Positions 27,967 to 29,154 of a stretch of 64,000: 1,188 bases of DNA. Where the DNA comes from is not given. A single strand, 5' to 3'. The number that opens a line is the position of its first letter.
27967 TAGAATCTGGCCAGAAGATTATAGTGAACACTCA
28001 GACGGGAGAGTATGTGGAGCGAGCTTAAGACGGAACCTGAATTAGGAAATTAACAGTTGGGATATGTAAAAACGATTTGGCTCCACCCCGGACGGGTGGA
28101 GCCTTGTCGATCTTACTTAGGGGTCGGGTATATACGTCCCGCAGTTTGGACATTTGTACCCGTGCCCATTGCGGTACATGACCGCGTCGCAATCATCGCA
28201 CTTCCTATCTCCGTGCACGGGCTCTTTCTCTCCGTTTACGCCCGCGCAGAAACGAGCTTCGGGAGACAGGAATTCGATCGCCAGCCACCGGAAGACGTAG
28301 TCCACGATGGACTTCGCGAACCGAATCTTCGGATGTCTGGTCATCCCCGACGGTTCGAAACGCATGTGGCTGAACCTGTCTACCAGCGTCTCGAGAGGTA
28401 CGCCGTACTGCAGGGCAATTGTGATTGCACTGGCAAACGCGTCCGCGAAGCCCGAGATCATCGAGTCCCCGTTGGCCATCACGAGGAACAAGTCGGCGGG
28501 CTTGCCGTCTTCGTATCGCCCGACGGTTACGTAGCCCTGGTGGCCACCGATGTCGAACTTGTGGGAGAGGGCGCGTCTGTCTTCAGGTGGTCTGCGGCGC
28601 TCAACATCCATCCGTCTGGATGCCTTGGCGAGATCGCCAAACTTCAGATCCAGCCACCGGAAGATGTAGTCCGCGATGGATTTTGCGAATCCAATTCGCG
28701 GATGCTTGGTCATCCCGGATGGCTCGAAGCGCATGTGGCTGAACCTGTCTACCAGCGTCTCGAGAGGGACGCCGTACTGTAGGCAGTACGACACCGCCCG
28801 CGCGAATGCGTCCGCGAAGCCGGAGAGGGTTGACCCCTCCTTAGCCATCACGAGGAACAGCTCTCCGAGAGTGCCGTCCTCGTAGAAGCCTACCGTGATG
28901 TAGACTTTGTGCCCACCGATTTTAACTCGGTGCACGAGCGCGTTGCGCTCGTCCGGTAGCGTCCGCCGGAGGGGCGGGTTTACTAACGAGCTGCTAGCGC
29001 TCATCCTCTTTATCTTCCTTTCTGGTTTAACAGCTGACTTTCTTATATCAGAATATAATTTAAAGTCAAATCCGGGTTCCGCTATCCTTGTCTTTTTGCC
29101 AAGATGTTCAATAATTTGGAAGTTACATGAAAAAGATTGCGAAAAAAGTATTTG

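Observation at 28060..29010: Island F: internally duplicated protein resembling the C-terminal domain of B12-dependent (class II) ribonucleotide reductase plus a zinc ribbon, near a cobalamin adenosyltransferase gene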

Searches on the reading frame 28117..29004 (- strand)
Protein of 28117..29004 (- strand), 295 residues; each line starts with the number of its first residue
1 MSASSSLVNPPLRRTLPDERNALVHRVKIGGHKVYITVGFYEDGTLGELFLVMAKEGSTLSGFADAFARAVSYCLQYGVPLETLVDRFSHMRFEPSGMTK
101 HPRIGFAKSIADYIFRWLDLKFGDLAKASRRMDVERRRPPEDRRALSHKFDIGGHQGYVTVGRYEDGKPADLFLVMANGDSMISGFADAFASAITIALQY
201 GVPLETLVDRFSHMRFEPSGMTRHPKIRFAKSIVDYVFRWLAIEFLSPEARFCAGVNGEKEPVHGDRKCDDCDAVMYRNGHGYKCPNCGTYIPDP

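Call 3: search_protein_families(library=pfam, proteins=[window:28117-29004:-], max_evalue=10)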
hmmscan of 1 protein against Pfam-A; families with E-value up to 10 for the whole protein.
window:28117-29004:- (295 aa): 14 families
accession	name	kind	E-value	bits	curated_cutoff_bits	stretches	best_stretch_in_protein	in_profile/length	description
PF12637.14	TSCPD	-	1.3e-27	96.4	22.8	2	26-119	6-85/88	TSCPD domain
PF18834.6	LPD22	-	0.013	16.2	28.6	1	187-214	14-41/97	Large polyvalent protein associated domain 22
PF13240.11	Zn_Ribbon_1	-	0.028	14.7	25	1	284-294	1-11/23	zinc-ribbon domain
PF17848.7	Zn_ribbon_ACC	-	0.048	14.3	24.5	1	268-279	3-14/26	Acetyl-CoA carboxylase zinc finger domain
PF23783.1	Zn_ribbon_TiaS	-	0.048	13.8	27.3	1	268-290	3-27/41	TiaS C-terminal zinc ribbon domain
PF06827.20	zf-FPG_IleRS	-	0.058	13.7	21.3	1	284-294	3-13/30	Zinc finger found in FPG and IleRS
PF13248.11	Zn_ribbon_3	-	0.09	12.7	27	1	283-294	3-13/26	zinc-ribbon domain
PF01155.25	HypA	-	0.17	12.4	28.9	1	253-290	57-94/112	Hydrogenase/urease nickel incorporation, metallochaperone, hypA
PF14184.11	YrvL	-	0.2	12.1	27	1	194-245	45-95/127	Regulatory protein YrvL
PF03107.22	C1_2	-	0.24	12.2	26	1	261-289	12-40/48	C1 domain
PF12172.15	zf-ChsH2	-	0.24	11.7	23.2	0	282-291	11-20/37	ChsH2, rubredoxin-like zinc ribbon domain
PF06677.18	Auto_anti-p27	-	0.75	10.4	24.1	1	267-289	16-40/40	Sjogren's syndrome/scleroderma autoantigen 1 (Autoantigen p27)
PF18439.7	zf_UBZ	-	0.88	9.7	25.6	1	283-294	3-14/32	Ubiquitin-Binding Zinc Finger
PF23430.1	DUF7117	-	1.2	9.2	28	1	263-290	3-31/232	Family of unknown function (DUF7117)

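Call 4: search_protein_families(library=ncbifam, proteins=[window:28117-29004:-], max_evalue=10)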
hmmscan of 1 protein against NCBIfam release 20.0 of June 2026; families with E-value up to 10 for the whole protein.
window:28117-29004:- (295 aa): 6 families
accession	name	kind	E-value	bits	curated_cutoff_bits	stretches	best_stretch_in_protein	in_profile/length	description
NF005122.0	PRK06556.1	equivalog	1.6e-95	320.7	859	3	10-129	740-859/960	vitamin B12-dependent ribonucleotide reductase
NF005736.0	PRK07562.1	equivalog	4.6e-63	213.3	1737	2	13-122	969-1079/1222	vitamin B12-dependent ribonucleotide reductase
NF006417.0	PRK08665.1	equivalog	6.3e-14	51.2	961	2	13-118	596-697/759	vitamin B12-dependent ribonucleotide reductase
NF033197.0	F430_CfbE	equivalog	0.012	14.6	250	2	182-217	267-302/430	coenzyme F430 synthase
NF011481.0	PRK14890.1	equivalog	0.034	14.2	61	1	266-291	9-36/61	putative Zn-ribbon RNA-binding protein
NF034126.3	PRK09521.1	equivalog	0.25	11.1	90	1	268-290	146-168/180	exosome complex RNA-binding protein Csl4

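Call 5: search_solved_structures(query=window:28117-29004:-, max_evalue=1, show_alignments=3)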
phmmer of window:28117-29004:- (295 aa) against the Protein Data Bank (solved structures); distinct sequences matched with E-value up to 1: 4.
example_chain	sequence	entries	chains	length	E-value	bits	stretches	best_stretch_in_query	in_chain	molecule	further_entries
3ksc_A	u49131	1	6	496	0.41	13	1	170-228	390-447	LegA class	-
2wgp_A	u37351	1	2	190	0.63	12.4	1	35-114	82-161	DUAL SPECIFICITY PROTEIN PHOSPHATASE 14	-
3rg8_A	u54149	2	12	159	0.88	11.9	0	41-99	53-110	Phosphoribosylaminoimidazole carboxylase, PurE protein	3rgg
5c5d_A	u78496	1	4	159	0.96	11.7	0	41-99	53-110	phosphoribosylaminoimidazole carboxylase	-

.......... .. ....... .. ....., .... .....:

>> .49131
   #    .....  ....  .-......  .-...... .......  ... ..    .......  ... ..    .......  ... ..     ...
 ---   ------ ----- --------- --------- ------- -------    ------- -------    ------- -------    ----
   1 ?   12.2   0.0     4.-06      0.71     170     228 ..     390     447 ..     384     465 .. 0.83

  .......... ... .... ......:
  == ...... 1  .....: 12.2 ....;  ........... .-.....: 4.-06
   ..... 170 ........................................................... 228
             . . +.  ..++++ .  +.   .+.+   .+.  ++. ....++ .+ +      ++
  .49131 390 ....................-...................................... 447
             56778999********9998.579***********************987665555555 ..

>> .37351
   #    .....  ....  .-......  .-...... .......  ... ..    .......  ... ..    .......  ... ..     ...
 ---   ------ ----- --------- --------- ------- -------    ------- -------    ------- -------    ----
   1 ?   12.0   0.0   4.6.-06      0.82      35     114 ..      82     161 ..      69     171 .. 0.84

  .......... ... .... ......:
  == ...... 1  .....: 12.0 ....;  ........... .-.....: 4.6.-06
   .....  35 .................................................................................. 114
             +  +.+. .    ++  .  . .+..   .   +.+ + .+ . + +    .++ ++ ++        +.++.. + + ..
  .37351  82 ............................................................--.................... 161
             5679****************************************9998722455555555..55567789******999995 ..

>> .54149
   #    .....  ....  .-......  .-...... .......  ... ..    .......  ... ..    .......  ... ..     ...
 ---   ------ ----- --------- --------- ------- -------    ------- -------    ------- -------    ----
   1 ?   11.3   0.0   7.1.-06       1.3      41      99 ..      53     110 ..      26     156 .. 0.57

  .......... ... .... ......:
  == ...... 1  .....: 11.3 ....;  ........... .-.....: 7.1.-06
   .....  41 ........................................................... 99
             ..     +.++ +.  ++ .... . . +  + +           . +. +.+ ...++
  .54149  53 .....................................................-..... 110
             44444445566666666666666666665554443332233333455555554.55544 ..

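Call 9: find_homologous_proteins(query=window:28117-29004:-, max_evalue=0.00001)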
Query window:28117-29004:- (295 aa): 7997 proteins with E <= 0.00001 among 8000 candidates; the best 120 are listed.
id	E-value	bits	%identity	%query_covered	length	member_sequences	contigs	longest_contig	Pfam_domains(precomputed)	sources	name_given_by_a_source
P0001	3.6e-202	688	100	100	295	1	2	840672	PF12637.15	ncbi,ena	-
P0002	2.8e-162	557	82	97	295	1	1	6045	PF12637.15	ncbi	-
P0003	5.2e-79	284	48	83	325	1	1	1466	PF12637.15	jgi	jgi:hypothetical protein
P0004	7.1e-74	267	-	-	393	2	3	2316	PF12637.15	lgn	-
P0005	1.4e-72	262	67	44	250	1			PF02867.21,PF12637.15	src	-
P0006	6.1e-72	260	49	53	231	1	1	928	PF12637.15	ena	-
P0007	1.5e-71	259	48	53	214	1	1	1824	PF12637.15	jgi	jgi:ribonucleoside-diphosphate reductase alpha chain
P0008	2.9e-71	258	47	53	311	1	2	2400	PF02867.21,PF12637.15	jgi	jgi:ribonucleoside-diphosphate reductase alpha chain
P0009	1.8e-70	256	48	53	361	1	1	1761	PF02867.21,PF12637.15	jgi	jgi:ribonucleoside-diphosphate reductase alpha chain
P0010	2.1e-70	255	51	53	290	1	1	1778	PF02867.21,PF12637.15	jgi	jgi:ribonucleoside-diphosphate reductase alpha chain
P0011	3.3e-69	251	66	43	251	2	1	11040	PF02867.21,PF12637.15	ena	-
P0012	4.9e-69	251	45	53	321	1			PF02867.21,PF12637.15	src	-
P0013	1.6e-68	249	45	53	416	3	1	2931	PF02867.21,PF12637.15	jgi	jgi:ribonucleoside-diphosphate reductase alpha chain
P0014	1.7e-68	249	49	53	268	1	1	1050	PF12637.15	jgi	jgi:ribonucleoside-diphosphate reductase alpha chain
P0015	1.3e-67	246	67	42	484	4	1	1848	PF02867.21,PF12637.15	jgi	jgi:ribonucleoside-diphosphate reductase alpha chain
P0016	1.4e-67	246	50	53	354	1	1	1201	PF02867.21,PF12637.15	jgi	jgi:ribonucleoside-diphosphate reductase alpha chain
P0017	1.7e-67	246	48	53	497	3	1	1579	PF02867.21,PF12637.15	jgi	jgi:ribonucleoside-diphosphate reductase alpha chain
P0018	1.1e-66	243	67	42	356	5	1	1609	PF02867.21,PF12637.15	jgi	jgi:ribonucleoside-diphosphate reductase alpha chain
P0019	2.0e-64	236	50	42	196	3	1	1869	PF12637.15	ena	-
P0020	3.5e-60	222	47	58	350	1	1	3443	PF02867.21,PF12637.15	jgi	jgi:ribonucleoside-diphosphate reductase alpha chain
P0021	8.5e-60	220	52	53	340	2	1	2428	PF02867.21,PF12637.15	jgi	jgi:ribonucleoside-diphosphate reductase alpha chain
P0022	8.9e-60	220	55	53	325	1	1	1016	PF02867.21,PF12637.15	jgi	-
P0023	1.1e-59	220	57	53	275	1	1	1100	PF02867.21,PF12637.15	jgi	jgi:ribonucleoside-diphosphate reductase alpha chain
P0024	1.4e-59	220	55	53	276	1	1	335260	PF02867.21,PF12637.15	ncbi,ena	-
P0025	1.6e-59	220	53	53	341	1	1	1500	PF02867.21,PF12637.15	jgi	jgi:ribonucleoside-diphosphate reductase alpha chain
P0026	1.7e-59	220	52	53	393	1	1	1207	PF02867.21,PF12637.15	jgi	-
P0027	1.7e-59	220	53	53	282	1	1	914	PF02867.21,PF12637.15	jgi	-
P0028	1.8e-59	219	53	53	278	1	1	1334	PF02867.21,PF12637.15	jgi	jgi:ribonucleoside-diphosphate reductase alpha chain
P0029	2.2e-59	219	53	56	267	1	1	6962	PF02867.21,PF12637.15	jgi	jgi:ribonucleoside-diphosphate reductase alpha chain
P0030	2.3e-59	219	52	53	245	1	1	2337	PF12637.15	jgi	jgi:ribonucleoside-diphosphate reductase alpha chain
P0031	3.0e-59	219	54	56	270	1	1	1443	PF02867.21,PF12637.15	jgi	jgi:ribonucleoside-diphosphate reductase alpha chain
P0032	3.4e-59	219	56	51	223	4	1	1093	PF12637.15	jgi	jgi:ribonucleoside-diphosphate reductase alpha chain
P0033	3.5e-59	218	56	53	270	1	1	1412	PF02867.21,PF12637.15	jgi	jgi:ribonucleoside-diphosphate reductase alpha chain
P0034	3.8e-59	218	54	53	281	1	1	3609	PF02867.21,PF12637.15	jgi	jgi:ribonucleoside-diphosphate reductase alpha chain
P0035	3.8e-59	218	49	53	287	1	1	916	PF02867.21,PF12637.15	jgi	jgi:ribonucleoside-diphosphate reductase alpha chain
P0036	4.0e-59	218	55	53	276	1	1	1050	PF02867.21,PF12637.15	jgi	jgi:ribonucleoside-diphosphate reductase alpha chain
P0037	4.0e-59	218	49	49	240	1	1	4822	PF12637.15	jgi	jgi:ribonucleoside-diphosphate reductase alpha chain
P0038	4.7e-59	218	55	53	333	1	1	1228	PF02867.21,PF12637.15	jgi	jgi:ribonucleoside-diphosphate reductase alpha chain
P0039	4.8e-59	218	51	53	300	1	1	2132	PF02867.21,PF12637.15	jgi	jgi:ribonucleoside-diphosphate reductase alpha chain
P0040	4.8e-59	218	55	53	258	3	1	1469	PF12637.15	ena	-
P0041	5.2e-59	218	52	53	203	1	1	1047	PF12637.15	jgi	jgi:ribonucleoside-diphosphate reductase alpha chain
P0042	5.2e-59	218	54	56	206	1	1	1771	PF12637.15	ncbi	-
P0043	5.8e-59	218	56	53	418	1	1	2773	PF02867.21,PF12637.15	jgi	jgi:ribonucleoside-diphosphate reductase alpha chain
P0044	6.1e-59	218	53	56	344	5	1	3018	PF02867.21,PF12637.15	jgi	jgi:ribonucleoside-diphosphate reductase alpha chain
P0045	6.3e-59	218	53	53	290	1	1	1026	PF02867.21,PF12637.15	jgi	jgi:ribonucleoside-diphosphate reductase alpha chain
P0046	6.6e-59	218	53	58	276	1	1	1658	PF02867.21,PF12637.15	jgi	jgi:ribonucleoside-diphosphate reductase alpha chain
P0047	6.7e-59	218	54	53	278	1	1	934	PF02867.21,PF12637.15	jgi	-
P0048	7.0e-59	217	55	53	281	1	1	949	PF02867.21,PF12637.15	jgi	jgi:ribonucleoside-diphosphate reductase alpha chain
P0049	7.0e-59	217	57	53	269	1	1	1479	PF02867.21,PF12637.15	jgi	jgi:ribonucleoside-diphosphate reductase alpha chain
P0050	7.2e-59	217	54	53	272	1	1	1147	PF02867.21,PF12637.15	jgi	-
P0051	7.4e-59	217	53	53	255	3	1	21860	PF12637.15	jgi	jgi:ribonucleoside-diphosphate reductase alpha chain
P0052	7.5e-59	217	49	53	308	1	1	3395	PF02867.21,PF12637.15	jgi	jgi:ribonucleoside-diphosphate reductase alpha chain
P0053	7.7e-59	217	55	53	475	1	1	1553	PF02867.21,PF12637.15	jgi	jgi:ribonucleoside-diphosphate reductase alpha chain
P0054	7.7e-59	217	53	53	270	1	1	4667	PF02867.21,PF12637.15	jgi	jgi:ribonucleoside-diphosphate reductase alpha chain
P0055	7.9e-59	217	46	64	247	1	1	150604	PF12637.15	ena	-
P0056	8.3e-59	217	50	53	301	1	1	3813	PF02867.21,PF12637.15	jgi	jgi:ribonucleoside-diphosphate reductase alpha chain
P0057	8.3e-59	217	54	57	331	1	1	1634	PF02867.21,PF12637.15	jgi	jgi:ribonucleoside-diphosphate reductase alpha chain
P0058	9.2e-59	217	51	58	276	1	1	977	PF02867.21,PF12637.15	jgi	jgi:ribonucleoside-diphosphate reductase alpha chain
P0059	9.2e-59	217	54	53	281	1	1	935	PF02867.21,PF12637.15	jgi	-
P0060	9.3e-59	217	52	53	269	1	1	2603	PF02867.21,PF12637.15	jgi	jgi:ribonucleoside-diphosphate reductase alpha chain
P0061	9.4e-59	217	52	53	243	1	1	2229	PF12637.15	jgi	jgi:ribonucleoside-diphosphate reductase alpha chain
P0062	9.9e-59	217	50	53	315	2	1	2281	PF02867.21,PF12637.15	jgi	jgi:ribonucleoside-diphosphate reductase alpha chain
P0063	1.1e-58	217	53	53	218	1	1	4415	PF12637.15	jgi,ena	jgi:ribonucleoside-diphosphate reductase alpha chain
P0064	1.1e-58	217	53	53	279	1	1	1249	PF02867.21,PF12637.15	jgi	jgi:ribonucleoside-diphosphate reductase alpha chain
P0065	1.1e-58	217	53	53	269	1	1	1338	PF12637.15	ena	-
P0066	1.1e-58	217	54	53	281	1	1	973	PF02867.21,PF12637.15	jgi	jgi:ribonucleoside-diphosphate reductase alpha chain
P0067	1.1e-58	217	53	53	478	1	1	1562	PF02867.21,PF12637.15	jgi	jgi:ribonucleoside-diphosphate reductase alpha chain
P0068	1.1e-58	217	54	53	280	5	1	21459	PF02867.21,PF12637.15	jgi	jgi:ribonucleoside-diphosphate reductase alpha chain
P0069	1.2e-58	217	52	53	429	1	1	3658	PF02867.21,PF12637.15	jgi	jgi:ribonucleoside-diphosphate reductase alpha chain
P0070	1.2e-58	217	52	53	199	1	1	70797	PF12637.15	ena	-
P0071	1.3e-58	217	54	53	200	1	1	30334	PF12637.15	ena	-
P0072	1.3e-58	217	52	56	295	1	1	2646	PF02867.21,PF12637.15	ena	-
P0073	1.3e-58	217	51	58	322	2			PF02867.21,PF12637.15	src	-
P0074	1.3e-58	217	55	53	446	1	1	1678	PF02867.21,PF12637.15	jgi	jgi:ribonucleoside-diphosphate reductase alpha chain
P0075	1.3e-58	217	56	53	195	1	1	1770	PF12637.15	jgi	jgi:ribonucleoside-diphosphate reductase alpha chain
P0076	1.4e-58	217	49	63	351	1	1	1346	PF02867.21,PF12637.15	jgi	jgi:ribonucleoside-diphosphate reductase alpha chain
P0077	1.4e-58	216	51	54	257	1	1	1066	PF12637.15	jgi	-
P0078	1.5e-58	216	54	57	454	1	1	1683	PF02867.21,PF12637.15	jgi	jgi:ribonucleoside-diphosphate reductase alpha chain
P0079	1.5e-58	216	53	53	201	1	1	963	PF12637.15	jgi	jgi:ribonucleoside-diphosphate reductase alpha chain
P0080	1.5e-58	216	51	53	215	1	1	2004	PF12637.15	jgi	jgi:ribonucleoside-diphosphate reductase alpha chain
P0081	1.6e-58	216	53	53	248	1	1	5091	PF12637.15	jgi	jgi:ribonucleoside-diphosphate reductase alpha chain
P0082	1.6e-58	216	70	43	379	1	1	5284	PF02867.21,PF12637.15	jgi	jgi:ribonucleoside-diphosphate reductase alpha chain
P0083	1.7e-58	216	55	53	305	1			PF02867.21,PF12637.15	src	-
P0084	1.7e-58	216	52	58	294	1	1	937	PF02867.21,PF12637.15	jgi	jgi:ribonucleoside-diphosphate reductase alpha chain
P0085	1.7e-58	216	55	53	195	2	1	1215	PF12637.15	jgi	jgi:ribonucleoside-diphosphate reductase alpha chain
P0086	1.8e-58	216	53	53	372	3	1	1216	PF02867.21,PF12637.15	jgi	jgi:ribonucleoside-diphosphate reductase alpha chain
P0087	1.8e-58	216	54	53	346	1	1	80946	PF02867.21,PF12637.15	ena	-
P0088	1.8e-58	216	49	57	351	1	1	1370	PF02867.21,PF12637.15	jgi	jgi:ribonucleoside-diphosphate reductase alpha chain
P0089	1.8e-58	216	53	53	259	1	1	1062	PF12637.15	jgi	jgi:ribonucleoside-diphosphate reductase alpha chain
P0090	1.8e-58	216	56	53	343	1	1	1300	PF02867.21,PF12637.15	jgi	jgi:ribonucleoside-diphosphate reductase alpha chain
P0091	1.9e-58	216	55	53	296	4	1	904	PF02867.21,PF12637.15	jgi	jgi:ribonucleoside-diphosphate reductase alpha chain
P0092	1.9e-58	216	53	53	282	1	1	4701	PF02867.21,PF12637.15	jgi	jgi:ribonucleoside-diphosphate reductase alpha chain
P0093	1.9e-58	216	55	53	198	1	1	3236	PF12637.15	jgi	jgi:ribonucleoside-diphosphate reductase alpha chain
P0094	2.0e-58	216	51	53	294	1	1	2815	PF02867.21,PF12637.15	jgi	-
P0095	2.0e-58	216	56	53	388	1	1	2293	PF02867.21,PF12637.15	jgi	jgi:ribonucleoside-diphosphate reductase alpha chain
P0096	2.1e-58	216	52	53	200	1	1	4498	PF12637.15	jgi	jgi:ribonucleoside-diphosphate reductase alpha chain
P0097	2.2e-58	216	53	53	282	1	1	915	PF02867.21,PF12637.15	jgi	jgi:ribonucleoside-diphosphate reductase alpha chain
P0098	2.3e-58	216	52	53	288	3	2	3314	PF02867.21,PF12637.15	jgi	jgi:ribonucleoside-diphosphate reductase alpha chain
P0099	2.3e-58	216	54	53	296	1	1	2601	PF02867.21,PF12637.15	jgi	-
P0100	2.4e-58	216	53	53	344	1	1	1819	PF02867.21,PF12637.15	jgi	-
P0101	2.4e-58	216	53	53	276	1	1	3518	PF02867.21,PF12637.15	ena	-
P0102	2.4e-58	216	52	53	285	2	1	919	PF02867.21,PF12637.15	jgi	jgi:ribonucleoside-diphosphate reductase alpha chain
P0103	2.4e-58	216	50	53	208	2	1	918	PF12637.15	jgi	jgi:ribonucleoside-diphosphate reductase alpha chain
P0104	2.4e-58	216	52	53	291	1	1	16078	PF02867.21,PF12637.15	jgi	jgi:ribonucleoside-diphosphate reductase alpha chain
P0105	2.5e-58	216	52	53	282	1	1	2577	PF02867.21,PF12637.15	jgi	jgi:ribonucleoside-diphosphate reductase alpha chain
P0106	2.5e-58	216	50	53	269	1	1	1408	PF12637.15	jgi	jgi:ribonucleoside-diphosphate reductase alpha chain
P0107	2.6e-58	216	54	53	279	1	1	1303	PF02867.21,PF12637.15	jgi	jgi:ribonucleoside-diphosphate reductase alpha chain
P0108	2.6e-58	216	53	53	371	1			PF02867.21,PF12637.15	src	-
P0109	2.6e-58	216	53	53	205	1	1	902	PF12637.15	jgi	jgi:ribonucleoside-diphosphate reductase alpha chain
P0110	2.6e-58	216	50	53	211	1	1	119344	PF12637.15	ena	-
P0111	2.6e-58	216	54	53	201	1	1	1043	PF12637.15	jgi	jgi:ribonucleoside-diphosphate reductase alpha chain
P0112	2.6e-58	216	51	53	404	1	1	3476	PF02867.21,PF12637.15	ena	-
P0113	2.7e-58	216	55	53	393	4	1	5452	PF02867.21,PF12637.15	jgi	jgi:ribonucleoside-diphosphate reductase alpha chain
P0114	2.7e-58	216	53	58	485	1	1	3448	PF02867.21,PF12637.15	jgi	-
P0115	2.8e-58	216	49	44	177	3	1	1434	PF12637.15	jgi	jgi:ribonucleoside-diphosphate reductase alpha chain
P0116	2.8e-58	216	51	53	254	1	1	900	PF12637.15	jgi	-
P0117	2.8e-58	215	51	58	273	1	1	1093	PF02867.21,PF12637.15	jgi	jgi:ribonucleoside-diphosphate reductase alpha chain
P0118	3.0e-58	215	53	57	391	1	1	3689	PF02867.21,PF12637.15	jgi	jgi:ribonucleoside-diphosphate reductase alpha chain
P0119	3.0e-58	215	53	53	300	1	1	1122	PF02867.21,PF12637.15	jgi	jgi:ribonucleoside-diphosphate reductase alpha chain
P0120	3.0e-58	215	56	53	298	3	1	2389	PF02867.21,PF12637.15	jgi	jgi:ribonucleoside-diphosphate reductase alpha chain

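Call 10: find_encoding_contigs(protein=window:28117-29004:-, flank=10000, max_places=6)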
Protein window:28117-29004:- (295 aa): no gene with exactly this product is on record in the collection.

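Call 11: find_encoding_contigs(protein=P0001, flank=10000, max_places=4)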
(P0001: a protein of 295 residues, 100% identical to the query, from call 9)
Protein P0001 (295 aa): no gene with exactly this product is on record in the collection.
